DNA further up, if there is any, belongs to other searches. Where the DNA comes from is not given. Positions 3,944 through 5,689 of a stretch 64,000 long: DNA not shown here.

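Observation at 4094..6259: Divergent ArnT-like GT39 glycosyltransferase and PAP2 phosphatase: candidate lipid A dephosphorylation and glycosylation pair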

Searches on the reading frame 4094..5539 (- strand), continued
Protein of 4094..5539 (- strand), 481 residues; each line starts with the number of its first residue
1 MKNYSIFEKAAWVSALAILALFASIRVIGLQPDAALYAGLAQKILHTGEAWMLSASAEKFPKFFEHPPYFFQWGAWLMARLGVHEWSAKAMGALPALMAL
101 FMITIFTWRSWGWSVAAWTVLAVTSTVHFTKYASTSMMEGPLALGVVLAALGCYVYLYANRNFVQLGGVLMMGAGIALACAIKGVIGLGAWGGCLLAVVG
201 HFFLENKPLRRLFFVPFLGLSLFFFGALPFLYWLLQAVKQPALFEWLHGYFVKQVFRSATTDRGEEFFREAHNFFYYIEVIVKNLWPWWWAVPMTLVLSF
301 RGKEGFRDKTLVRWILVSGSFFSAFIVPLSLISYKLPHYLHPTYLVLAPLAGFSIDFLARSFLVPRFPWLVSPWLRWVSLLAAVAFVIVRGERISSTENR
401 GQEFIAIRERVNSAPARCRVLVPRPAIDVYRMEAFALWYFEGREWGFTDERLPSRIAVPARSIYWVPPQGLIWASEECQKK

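Call 84: find_encoding_contigs(protein=P0018, flank=5000, max_places=1)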
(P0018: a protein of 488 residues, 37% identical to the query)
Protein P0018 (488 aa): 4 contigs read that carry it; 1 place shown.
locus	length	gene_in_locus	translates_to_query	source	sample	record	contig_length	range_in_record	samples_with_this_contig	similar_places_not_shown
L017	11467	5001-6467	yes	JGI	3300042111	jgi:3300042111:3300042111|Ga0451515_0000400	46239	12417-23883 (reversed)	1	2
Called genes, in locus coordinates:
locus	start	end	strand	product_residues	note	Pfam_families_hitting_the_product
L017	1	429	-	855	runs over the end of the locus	PF00912:Transgly, PF00905:Transpeptidase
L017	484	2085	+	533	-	PF00496:SBP_bac_5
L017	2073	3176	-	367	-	PF04188:Mannosyl_trans2 (weak)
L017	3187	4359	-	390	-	PF04932:Wzy_C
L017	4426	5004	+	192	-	PF01569:PAP2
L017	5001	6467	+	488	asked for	-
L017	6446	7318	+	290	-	PF00795:CN_hydrolase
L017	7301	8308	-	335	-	PF00912:Transgly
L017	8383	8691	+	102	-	PF00216:Bac_DNA_binding, PF18291:HU-HIG (weak)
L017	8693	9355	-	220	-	-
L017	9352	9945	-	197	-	-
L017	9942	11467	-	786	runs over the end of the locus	PF00498:FHA, PF16697:Yop-YscD_cpl, PF00498:FHA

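Call 85: find_encoding_contigs(protein=P0027, flank=5000, max_places=1)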
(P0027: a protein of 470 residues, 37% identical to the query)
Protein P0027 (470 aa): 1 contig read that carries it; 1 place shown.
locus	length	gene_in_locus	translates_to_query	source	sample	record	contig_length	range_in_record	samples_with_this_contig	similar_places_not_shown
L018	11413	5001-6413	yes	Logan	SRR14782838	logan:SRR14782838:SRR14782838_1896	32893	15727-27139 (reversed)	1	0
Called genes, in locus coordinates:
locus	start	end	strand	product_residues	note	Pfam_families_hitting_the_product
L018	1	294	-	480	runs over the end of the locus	PF00890:FAD_binding_2, PF01134:GIDA (weak), PF03486:HI0933_like (weak), PF07992:Pyr_redox_2, PF12831:FAD_oxidored, PF13738:Pyr_redox_3, PF00070:Pyr_redox, PF02852:Pyr_redox_dim, +4 more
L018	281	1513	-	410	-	PF00364:Biotin_lipoyl, PF02817:E3_binding, PF00198:2-oxoacid_dh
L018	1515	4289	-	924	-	PF16078:2-oxogl_dehyd_N, PF00676:E1_dh, PF02779:Transket_pyr, PF16870:OxoGdeHyase_C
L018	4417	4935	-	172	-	-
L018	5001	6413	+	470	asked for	-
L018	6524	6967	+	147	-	-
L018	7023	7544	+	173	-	-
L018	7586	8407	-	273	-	PF00756:Esterase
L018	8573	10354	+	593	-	PF01019:G_glu_transpept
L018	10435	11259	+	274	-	PF00194:Carb_anhydrase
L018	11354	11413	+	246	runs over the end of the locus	-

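Call 86: search_protein_families(library=pfam, proteins=[L017:2073-3176:-, L010:4652-5011:+, L017:4426-5004:+, L017:3187-4359:-, L010:6446-7426:+], max_evalue=0.01)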
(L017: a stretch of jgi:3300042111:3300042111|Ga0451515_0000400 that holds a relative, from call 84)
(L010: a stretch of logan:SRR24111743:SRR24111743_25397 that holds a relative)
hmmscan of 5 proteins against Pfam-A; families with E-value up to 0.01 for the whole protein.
L017:2073-3176:- (367 aa): 1 family
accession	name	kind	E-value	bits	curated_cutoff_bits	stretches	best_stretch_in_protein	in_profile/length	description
PF04188.19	Mannosyl_trans2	-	2.8e-06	27.4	22.4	1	49-186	52-203/443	Mannosyltransferase (PIG-V)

L010:4652-5011:+ (119 aa): 2 families
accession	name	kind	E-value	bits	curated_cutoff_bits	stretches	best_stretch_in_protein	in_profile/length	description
PF04342.18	DMT_6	-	3.2e-41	140.3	25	1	10-111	1-102/104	Putative member of DMT superfamily (DUF486)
PF00892.27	EamA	-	0.006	17.3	28.2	1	9-113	34-134/135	EamA-like transporter family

L017:4426-5004:+ (192 aa): 3 families
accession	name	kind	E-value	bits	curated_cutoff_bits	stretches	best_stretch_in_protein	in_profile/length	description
PF01569.27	PAP2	-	1.2e-16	61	27.2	1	70-184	2-124/130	PAP2 superfamily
PF14378.12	PAP2_3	-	4.9e-07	30.2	27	1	54-179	68-189/190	PAP2 superfamily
PF14360.12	PAP2_C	-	4.8e-05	24.3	27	1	113-180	8-71/74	PAP2 superfamily C-terminal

L017:3187-4359:- (390 aa): 1 family
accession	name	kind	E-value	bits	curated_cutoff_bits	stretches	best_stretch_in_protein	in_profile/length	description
PF04932.20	Wzy_C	-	4.2e-16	59.5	31.7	1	184-330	3-149/149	O-Antigen ligase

L010:6446-7426:+ (326 aa): 4 families
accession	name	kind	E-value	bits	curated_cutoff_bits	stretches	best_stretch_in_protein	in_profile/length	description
PF00534.26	Glycos_transf_1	-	1.5e-12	47.8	26.4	1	141-264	19-152/172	Glycosyl transferases group 1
PF13692.12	Glyco_trans_1_4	-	3.1e-11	44.1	27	1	150-264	17-136/142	Glycosyl transferases group 1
PF13439.12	Glyco_transf_4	-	4.3e-06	27.3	28.5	1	16-63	1-48/170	Glycosyltransferase Family 4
PF13579.12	Glyco_trans_4_4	-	3.8e-05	24.5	29.7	1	17-81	1-52/158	Glycosyl transferase 4-like domain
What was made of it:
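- A PIG-V-like GT-C in L017 (call 86).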
